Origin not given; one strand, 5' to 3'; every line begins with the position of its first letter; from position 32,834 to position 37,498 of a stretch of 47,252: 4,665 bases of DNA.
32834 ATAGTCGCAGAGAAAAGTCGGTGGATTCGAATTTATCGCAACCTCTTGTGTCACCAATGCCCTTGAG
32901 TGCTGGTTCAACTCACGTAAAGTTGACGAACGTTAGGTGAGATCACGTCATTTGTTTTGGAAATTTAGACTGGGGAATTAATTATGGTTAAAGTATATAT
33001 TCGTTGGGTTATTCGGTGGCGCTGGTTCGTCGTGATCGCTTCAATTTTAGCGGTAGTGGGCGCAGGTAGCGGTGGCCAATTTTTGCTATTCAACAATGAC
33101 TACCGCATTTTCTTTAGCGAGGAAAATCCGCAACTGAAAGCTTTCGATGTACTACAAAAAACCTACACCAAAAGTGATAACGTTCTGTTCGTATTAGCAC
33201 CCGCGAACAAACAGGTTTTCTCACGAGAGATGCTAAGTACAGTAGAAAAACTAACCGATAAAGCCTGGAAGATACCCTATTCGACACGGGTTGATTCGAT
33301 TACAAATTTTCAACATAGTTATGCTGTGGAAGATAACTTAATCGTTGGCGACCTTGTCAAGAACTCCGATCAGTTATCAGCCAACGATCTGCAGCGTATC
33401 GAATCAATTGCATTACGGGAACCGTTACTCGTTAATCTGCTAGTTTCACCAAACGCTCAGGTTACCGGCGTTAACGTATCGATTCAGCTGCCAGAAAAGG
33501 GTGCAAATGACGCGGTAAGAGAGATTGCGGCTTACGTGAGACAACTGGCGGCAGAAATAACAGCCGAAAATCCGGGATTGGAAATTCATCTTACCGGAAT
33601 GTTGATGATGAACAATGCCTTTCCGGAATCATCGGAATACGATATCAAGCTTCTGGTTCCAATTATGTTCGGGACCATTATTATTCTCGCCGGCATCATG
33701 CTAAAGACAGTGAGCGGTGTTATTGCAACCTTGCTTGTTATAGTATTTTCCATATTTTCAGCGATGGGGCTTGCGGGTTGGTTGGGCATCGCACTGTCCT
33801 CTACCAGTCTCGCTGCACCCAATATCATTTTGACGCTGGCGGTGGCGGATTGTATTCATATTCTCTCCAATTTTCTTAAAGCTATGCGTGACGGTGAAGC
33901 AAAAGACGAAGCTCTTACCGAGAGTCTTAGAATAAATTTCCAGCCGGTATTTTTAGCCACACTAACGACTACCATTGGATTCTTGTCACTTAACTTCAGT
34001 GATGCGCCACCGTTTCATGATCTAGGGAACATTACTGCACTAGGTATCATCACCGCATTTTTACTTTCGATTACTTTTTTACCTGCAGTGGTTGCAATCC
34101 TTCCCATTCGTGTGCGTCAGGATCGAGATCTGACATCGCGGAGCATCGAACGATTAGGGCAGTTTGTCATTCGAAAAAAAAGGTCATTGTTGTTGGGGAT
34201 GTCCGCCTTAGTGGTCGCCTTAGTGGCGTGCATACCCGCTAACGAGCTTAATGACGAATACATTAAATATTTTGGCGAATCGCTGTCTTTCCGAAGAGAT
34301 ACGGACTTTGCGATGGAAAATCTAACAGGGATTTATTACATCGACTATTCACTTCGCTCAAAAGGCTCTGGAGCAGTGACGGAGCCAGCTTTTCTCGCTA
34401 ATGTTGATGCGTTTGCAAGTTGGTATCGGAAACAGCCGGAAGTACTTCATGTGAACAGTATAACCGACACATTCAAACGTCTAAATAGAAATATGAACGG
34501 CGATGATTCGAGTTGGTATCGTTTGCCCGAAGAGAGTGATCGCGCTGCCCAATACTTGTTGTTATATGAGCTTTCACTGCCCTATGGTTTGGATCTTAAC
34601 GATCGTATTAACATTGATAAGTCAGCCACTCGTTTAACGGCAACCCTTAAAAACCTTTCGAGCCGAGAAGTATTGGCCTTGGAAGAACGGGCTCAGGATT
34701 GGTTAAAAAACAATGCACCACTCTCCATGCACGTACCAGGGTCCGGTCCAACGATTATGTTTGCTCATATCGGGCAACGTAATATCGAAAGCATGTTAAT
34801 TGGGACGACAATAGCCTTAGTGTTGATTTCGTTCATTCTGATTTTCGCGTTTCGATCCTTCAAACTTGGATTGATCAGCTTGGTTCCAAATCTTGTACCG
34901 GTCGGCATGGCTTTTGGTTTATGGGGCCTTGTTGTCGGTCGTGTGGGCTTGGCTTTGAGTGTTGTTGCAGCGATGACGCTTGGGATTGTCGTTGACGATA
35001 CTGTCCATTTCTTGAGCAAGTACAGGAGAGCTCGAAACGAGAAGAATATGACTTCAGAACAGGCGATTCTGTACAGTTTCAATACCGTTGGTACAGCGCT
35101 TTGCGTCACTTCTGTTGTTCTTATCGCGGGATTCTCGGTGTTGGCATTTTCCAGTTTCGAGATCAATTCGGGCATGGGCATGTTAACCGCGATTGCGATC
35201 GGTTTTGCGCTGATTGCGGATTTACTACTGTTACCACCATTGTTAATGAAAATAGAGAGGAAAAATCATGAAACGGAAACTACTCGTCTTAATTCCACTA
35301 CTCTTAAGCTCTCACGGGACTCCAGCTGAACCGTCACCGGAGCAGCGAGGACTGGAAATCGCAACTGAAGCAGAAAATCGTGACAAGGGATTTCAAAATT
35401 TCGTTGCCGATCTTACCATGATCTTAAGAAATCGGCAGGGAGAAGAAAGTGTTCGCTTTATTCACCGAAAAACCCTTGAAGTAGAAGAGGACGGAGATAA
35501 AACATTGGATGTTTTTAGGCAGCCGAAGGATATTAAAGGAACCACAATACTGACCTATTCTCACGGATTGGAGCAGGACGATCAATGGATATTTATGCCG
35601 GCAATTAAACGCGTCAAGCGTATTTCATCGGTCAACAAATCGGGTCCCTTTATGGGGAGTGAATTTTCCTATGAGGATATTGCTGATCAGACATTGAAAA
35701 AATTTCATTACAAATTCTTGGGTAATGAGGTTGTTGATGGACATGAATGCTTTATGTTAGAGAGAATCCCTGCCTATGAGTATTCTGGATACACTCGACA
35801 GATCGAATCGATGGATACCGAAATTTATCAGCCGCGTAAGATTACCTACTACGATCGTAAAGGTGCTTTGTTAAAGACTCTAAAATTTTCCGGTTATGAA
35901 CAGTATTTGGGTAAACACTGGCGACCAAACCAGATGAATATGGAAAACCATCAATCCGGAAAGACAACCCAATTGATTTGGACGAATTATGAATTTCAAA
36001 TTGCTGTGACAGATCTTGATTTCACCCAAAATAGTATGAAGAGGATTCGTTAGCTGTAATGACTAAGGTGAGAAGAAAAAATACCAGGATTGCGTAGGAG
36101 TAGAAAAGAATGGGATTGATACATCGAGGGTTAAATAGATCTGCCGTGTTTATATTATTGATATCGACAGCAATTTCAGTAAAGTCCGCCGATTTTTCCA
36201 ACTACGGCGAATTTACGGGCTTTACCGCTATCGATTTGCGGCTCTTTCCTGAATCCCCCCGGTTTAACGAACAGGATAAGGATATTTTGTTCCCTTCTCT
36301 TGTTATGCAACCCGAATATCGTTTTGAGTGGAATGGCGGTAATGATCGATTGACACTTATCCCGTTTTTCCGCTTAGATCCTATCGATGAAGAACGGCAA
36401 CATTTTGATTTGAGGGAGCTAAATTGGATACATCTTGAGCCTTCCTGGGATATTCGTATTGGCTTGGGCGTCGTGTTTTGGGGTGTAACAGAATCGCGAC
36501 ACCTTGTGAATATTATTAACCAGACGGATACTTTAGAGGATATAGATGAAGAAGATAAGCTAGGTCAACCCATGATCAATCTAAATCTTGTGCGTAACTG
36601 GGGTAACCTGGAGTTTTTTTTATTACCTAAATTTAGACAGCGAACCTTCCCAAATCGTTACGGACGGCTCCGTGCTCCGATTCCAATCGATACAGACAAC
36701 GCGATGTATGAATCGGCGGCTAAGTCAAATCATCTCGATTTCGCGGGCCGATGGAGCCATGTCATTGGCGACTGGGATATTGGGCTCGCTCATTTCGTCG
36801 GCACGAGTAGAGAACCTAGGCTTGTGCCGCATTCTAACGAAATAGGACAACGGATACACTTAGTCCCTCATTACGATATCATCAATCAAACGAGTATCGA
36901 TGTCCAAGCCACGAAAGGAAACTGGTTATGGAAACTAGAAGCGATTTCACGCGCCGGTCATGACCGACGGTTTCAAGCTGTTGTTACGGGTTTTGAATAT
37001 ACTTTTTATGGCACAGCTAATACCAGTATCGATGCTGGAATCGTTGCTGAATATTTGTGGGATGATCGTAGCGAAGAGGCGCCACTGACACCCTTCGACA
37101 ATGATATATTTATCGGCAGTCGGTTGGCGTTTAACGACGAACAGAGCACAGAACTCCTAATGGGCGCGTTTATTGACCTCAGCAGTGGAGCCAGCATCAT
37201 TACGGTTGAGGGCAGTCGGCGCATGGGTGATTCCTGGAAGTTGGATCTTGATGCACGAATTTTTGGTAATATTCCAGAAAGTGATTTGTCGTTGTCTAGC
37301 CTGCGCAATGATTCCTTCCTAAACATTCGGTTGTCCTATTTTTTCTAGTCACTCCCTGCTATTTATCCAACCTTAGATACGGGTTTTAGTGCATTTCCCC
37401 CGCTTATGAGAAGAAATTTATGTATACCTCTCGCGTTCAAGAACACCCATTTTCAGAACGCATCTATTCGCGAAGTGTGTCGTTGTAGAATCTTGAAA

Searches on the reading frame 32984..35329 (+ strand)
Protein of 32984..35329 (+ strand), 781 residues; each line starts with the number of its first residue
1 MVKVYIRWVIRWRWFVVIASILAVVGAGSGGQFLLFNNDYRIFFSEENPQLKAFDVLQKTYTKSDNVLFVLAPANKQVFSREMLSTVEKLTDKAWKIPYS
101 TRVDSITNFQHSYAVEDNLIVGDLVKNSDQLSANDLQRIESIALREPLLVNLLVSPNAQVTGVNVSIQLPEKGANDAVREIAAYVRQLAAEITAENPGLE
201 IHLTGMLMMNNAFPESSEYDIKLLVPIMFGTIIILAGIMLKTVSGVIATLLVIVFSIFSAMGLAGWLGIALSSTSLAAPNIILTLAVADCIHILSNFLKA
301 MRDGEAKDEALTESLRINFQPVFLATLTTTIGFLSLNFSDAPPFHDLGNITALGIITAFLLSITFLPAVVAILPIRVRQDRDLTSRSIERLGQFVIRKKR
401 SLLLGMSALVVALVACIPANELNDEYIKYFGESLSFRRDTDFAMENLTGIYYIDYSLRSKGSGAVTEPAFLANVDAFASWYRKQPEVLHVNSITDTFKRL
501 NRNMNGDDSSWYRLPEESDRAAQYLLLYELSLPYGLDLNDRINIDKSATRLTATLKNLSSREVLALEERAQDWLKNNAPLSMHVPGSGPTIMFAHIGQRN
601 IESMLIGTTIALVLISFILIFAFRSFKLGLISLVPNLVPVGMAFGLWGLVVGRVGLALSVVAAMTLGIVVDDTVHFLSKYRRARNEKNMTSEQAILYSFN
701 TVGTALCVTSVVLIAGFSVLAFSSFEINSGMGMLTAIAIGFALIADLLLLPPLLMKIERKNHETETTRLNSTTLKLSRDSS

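Call 5: search_protein_families(library=pfam, proteins=[window:32984-35329:+])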
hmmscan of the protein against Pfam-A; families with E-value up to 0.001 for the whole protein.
window:32984-35329:+ (781 aa): 4 families
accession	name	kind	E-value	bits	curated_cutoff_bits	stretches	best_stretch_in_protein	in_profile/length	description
PF03176.21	MMPL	-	4e-44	151.4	20.5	2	52-397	11-328/333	MMPL family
PF12349.14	Sterol-sensing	-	1.8e-10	41.3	22.3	1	247-376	10-139/153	Sterol-sensing domain of SREBP cleavage-activation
PF00873.25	ACR_tran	-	1.2e-08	33.6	28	1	608-762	337-494/1021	AcrB/AcrD/AcrF family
PF02460.24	Patched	-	1.8e-08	34.7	23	1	241-372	26-156/156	Patched SSD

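Call 6: search_protein_families(library=ncbifam, proteins=[window:32984-35329:+])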
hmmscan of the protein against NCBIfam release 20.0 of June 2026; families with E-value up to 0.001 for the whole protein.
window:32984-35329:+ (781 aa): 11 families
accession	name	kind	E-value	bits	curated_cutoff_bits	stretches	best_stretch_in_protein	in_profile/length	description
TIGR00921.1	2A067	subfamily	1.1e-52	179.1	351.9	2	16-377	8-350/733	hydrophobe/amphiphile efflux-3 (HAE3) family transporter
TIGR00833.1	actII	subfamily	1.7e-39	135.8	874.7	2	144-494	101-456/910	MMPL family RND transporter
TIGR03480.1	HpnN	hypoth_equivalog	1.2e-33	116.1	751.85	2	178-418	231-467/862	hopanoid biosynthesis associated RND transporter like protein HpnN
NF052374.1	HopndTporHpnN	equivalog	3.3e-16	58.6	1100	2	180-414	232-466/858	hopanoid transporter HpnN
TIGR00916.1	2A0604s01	subfamily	9.4e-08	31.9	148.6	1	589-741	75-223/231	SecD/SecF family protein translocase subunit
TIGR00915.1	2A0602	subfamily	7.4e-07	27.4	940.35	1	598-763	334-502/1050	efflux RND transporter permease subunit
NF000282.2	RND_permease_1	subfamily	1.1e-06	26.9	1250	1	599-765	334-503/1029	multidrug efflux RND transporter permease subunit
TIGR00914.1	2A0601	subfamily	1.1e-05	23.4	701.45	1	173-376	833-1038/1051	CusA/CzcA family heavy metal efflux RND transporter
NF045600.2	BstA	equivalog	3.5e-05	21.9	1400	0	201-390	267-456/903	sterol transporter cytoplasmic membrane protein BstA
NF000037.1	RND_perm_OqxB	exception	0.00031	18.6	2200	0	233-408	355-533/1050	multidrug efflux RND transporter permease subunit OqxB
NF009580.0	PRK13023.1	equivalog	0.00076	17.8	1153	0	235-432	310-508/775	protein translocase subunit SecDF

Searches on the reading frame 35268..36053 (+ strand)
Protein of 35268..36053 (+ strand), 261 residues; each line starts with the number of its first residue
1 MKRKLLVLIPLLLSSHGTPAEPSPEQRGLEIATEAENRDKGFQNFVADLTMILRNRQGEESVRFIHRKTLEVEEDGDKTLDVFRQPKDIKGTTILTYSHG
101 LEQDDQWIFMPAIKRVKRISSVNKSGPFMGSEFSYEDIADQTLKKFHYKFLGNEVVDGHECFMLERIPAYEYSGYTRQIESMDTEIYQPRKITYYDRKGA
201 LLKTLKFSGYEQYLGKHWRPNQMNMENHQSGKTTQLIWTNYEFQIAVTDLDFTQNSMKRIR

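Call 5: search_protein_families(library=pfam, proteins=[window:35268-36053:+])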
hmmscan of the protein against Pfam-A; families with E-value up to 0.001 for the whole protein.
window:35268-36053:+ (261 aa): 2 families
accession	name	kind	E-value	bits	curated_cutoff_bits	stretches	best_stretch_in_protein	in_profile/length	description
PF17131.11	LolA_like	-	1e-57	195.2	30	1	77-259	3-184/184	Outer membrane lipoprotein-sorting protein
PF07044.18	DUF1329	-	1e-06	28.7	23.1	1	78-153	142-224/368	Protein of unknown function (DUF1329)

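Call 6: search_protein_families(library=ncbifam, proteins=[window:35268-36053:+])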
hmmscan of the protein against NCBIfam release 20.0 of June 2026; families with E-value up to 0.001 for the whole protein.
window:35268-36053:+ (261 aa): 0 families

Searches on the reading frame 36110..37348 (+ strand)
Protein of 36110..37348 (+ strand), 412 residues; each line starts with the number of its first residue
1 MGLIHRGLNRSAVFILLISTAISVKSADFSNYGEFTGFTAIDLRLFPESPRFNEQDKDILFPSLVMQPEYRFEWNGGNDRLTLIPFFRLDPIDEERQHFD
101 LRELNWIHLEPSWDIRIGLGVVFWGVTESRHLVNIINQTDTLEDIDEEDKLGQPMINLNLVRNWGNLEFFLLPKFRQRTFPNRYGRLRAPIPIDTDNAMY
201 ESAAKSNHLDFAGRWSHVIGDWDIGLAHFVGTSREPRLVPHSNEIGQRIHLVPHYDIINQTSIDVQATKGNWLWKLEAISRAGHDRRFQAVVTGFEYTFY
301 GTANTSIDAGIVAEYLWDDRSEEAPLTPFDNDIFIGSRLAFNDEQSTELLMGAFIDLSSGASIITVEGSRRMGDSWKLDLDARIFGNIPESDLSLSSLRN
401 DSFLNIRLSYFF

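Call 5: search_protein_families(library=pfam, proteins=[window:36110-37348:+])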
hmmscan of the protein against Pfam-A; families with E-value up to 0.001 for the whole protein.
window:36110-37348:+ (412 aa): 0 families

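Call 6: search_protein_families(library=ncbifam, proteins=[window:36110-37348:+])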
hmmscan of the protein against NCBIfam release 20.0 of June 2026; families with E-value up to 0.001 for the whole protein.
window:36110-37348:+ (412 aa): 0 families

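Call 40: search_protein_families(library=pfam, proteins=[window:36110-37348:+], max_evalue=0.01)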
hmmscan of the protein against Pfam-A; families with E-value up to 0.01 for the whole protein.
window:36110-37348:+ (412 aa): 0 families

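Call 64: find_homologous_proteins(query=window:36110-37345:+, max_evalue=0.001)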
Query window:36110-37345:+ (412 aa): 7616 proteins with E <= 0.001 among 8000 candidates; the best 120 are listed.
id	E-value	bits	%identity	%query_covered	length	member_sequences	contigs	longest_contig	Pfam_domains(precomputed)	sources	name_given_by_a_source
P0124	1.9e-280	948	100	100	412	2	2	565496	-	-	-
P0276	1.5e-155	536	60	92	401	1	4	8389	-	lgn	-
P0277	1.7e-155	536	54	75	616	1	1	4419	-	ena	-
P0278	2.4e-154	532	58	95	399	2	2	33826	-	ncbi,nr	ncbi:MAG: hypothetical protein JRG73_11840 [Deltaproteobacteria bacterium]|nr:hypothetical protein [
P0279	9.0e-153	527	56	97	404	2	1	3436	-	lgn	-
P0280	2.1e-149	516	57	93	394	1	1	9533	-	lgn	-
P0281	2.7e-149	515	58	92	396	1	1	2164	-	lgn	-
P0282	9.5e-149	514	58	92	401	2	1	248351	-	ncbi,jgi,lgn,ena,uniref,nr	ncbi:hypothetical protein [uncultured Desulfuromonas sp.]|uniref:hypothetical protein n=1 Tax=uncult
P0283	1.5e-148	513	58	93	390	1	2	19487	-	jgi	jgi:hypothetical protein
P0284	1.5e-148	513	57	92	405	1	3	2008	-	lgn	-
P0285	1.5e-148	513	58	92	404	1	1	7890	-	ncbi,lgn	ncbi:MAG: hypothetical protein ACE5JQ_12720 [Candidatus Methylomirabilales bacterium]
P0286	6.4e-148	511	58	92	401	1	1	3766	-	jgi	jgi:hypothetical protein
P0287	7.0e-148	511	58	92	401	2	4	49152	-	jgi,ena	-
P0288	1.5e-147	510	57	93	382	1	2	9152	-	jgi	jgi:hypothetical protein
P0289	1.8e-147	510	58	92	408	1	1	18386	-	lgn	-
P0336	8.8e-138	478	55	92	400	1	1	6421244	-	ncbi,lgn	-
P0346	2.0e-136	473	53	98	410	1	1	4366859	-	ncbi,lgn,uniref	ncbi:hypothetical protein [Methylomicrobium lacus]|uniref:hypothetical protein n=1 Tax=Methylomicrob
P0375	1.7e-134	467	51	98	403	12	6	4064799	-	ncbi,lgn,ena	-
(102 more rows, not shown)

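Call 65: find_encoding_contigs(protein=P0346, flank=10000, max_places=1)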
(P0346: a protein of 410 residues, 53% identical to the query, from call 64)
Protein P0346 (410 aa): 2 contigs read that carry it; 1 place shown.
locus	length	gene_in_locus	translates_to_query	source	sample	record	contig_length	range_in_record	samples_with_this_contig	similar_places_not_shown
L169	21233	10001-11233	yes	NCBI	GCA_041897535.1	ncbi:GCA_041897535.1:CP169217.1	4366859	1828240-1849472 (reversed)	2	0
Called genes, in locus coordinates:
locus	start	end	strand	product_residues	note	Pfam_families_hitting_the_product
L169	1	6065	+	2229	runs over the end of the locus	PF00668:Condensation, PF00501:AMP-binding, PF13193:AMP-binding_C, PF00550:PP-binding, PF00975:Thioesterase, PF03176:MMPL, PF00873:ACR_tran (faint), PF03176:MMPL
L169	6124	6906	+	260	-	PF07044:DUF1329 (faint), PF17131:TP_0789-like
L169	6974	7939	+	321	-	-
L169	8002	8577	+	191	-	-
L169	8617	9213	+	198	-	-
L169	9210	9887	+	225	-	-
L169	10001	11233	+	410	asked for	-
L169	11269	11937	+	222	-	PF17837:4PPT_N, PF01648:ACPS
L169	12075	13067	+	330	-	PF05990:DUF900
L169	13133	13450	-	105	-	-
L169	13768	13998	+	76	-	PF05954:Phage_GPD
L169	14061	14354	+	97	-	PF13518:HTH_28 (weak)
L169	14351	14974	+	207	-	PF13358:DDE_3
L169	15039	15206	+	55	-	PF09346:SMI1_KNR4 (weak)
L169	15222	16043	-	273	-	PF13682:CZB, PF00571:CBS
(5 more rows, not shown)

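Call 66: find_encoding_contigs(protein=P0282, flank=10000, max_places=1)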
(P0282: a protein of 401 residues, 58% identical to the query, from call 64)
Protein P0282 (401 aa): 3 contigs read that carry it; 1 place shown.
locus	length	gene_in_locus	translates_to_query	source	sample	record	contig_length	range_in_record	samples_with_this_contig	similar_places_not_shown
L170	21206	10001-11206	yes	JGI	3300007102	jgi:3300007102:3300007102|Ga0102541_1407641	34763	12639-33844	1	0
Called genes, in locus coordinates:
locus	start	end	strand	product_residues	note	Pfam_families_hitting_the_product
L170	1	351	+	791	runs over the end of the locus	PF00672:HAMP, PF00015:MCPsignal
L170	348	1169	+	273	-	PF23023:Anti-Pycsar_Apyc1, PF00753:Lactamase_B, PF12706:Lactamase_B_2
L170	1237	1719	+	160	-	PF27907:CHP04442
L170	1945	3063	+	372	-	PF27907:CHP04442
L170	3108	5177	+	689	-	PF00009:GTP_EFTU, PF03144:GTP_EFTU_D2, PF22042:EF-G_D2, PF14492:EFG_III, PF03764:EFG_IV, PF00679:EFG_C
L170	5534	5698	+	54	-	-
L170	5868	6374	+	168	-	-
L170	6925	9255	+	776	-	PF03176:MMPL, PF00873:ACR_tran (weak), PF02460:Patched (weak), PF12349:Sterol-sensing (weak), PF03176:MMPL, PF00873:ACR_tran (weak)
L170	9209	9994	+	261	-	PF07044:DUF1329 (faint), PF17131:TP_0789-like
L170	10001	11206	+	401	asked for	-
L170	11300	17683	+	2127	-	PF00109:ketoacyl-synt, PF02801:Ketoacyl-synt_C, PF00698:Acyl_transf_1, PF00106:adh_short, PF08659:KR, PF13561:adh_short_C2, PF21089:PKS_DH_N, PF14765:PS-DH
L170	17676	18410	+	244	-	PF02525:Flavodoxin_2, PF03358:FMN_red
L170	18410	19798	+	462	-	PF00732:GMC_oxred_N, PF00890:FAD_binding_2 (faint), PF01266:DAO, PF05199:GMC_oxred_C (weak)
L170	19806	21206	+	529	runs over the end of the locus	PF00890:FAD_binding_2, PF01266:DAO (weak), PF01494:FAD_binding_3 (weak), PF12831:FAD_oxidored (weak), PF13450:NAD_binding_8, PF01593:Amino_oxidase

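Call 68: find_encoding_contigs(protein=P0375, flank=10000, max_places=1)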
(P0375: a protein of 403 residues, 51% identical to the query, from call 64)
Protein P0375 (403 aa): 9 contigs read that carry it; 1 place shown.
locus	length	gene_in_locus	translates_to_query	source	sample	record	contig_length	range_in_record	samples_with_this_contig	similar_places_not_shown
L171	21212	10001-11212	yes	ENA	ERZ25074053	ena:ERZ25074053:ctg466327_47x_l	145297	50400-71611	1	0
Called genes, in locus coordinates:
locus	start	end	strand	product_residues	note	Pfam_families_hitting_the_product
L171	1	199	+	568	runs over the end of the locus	PF19443:DAHL, PF00512:HisKA (faint), PF13581:HATPase_c_2 (faint), PF02518:HATPase_c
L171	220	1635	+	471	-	PF00072:Response_reg, PF00158:Sigma54_activat, PF14532:Sigma54_activ_2, PF25601:AAA_lid_14, PF02954:HTH_8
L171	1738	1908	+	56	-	-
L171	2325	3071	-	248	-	PF13085:Fer2_3, PF13183:Fer4_8 (weak)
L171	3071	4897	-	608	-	PF00890:FAD_binding_2, PF01266:DAO (faint), PF03486:HI0933_like (faint), PF07992:Pyr_redox_2 (faint), PF02910:Succ_DH_flav_C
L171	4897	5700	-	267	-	-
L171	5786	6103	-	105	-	-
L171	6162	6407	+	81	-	-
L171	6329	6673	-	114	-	PF02585:PIG-L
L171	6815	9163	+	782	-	PF02460:Patched (faint), PF03176:MMPL, PF00873:ACR_tran (weak), PF12349:Sterol-sensing, PF03176:MMPL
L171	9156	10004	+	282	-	PF07044:DUF1329 (weak), PF17131:TP_0789-like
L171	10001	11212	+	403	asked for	-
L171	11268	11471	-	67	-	-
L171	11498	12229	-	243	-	-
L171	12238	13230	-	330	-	PF01555:N6_N4_Mtase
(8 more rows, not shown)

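Call 69: find_encoding_contigs(protein=P0336, flank=10000, max_places=1)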
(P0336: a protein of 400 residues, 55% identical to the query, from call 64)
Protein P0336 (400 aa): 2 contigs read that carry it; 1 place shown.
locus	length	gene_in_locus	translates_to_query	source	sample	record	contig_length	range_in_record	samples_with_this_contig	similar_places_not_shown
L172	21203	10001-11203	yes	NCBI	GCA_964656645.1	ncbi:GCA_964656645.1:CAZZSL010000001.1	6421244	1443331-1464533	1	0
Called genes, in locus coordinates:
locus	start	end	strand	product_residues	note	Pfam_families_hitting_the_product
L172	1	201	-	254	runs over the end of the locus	PF13883:CREG_beta-barrel, PF01243:PNPOx_N, PF10615:DUF2470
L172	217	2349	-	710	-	PF01315:Ald_Xan_dh_C, PF02738:MoCoBD_1, PF20256:MoCoBD_2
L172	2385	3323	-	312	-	PF08240:ADH_N, PF00107:ADH_zinc_N, PF13602:ADH_zinc_N_2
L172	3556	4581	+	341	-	PF08450:SGL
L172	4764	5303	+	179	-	PF02369:Big_1 (weak)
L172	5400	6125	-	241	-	PF04542:Sigma70_r2, PF08281:Sigma70_r4_2 (weak)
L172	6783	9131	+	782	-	PF03176:MMPL, PF00873:ACR_tran (faint), PF02460:Patched (faint), PF12349:Sterol-sensing (faint), PF03176:MMPL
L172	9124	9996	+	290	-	PF07044:DUF1329 (weak), PF17131:TP_0789-like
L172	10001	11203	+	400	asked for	-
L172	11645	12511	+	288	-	PF14907:NTP_transf_5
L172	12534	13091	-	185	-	PF00144:Beta-lactamase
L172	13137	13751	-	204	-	PF00144:Beta-lactamase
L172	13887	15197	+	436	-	PF00083:Sugar_tr (weak), PF07690:MFS_1, PF00083:Sugar_tr (weak), PF07690:MFS_1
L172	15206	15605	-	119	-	PF07007:LprI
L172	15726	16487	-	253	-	PF05838:Glyco_hydro_108, PF09374:PG_binding_3, PF01471:PG_binding_1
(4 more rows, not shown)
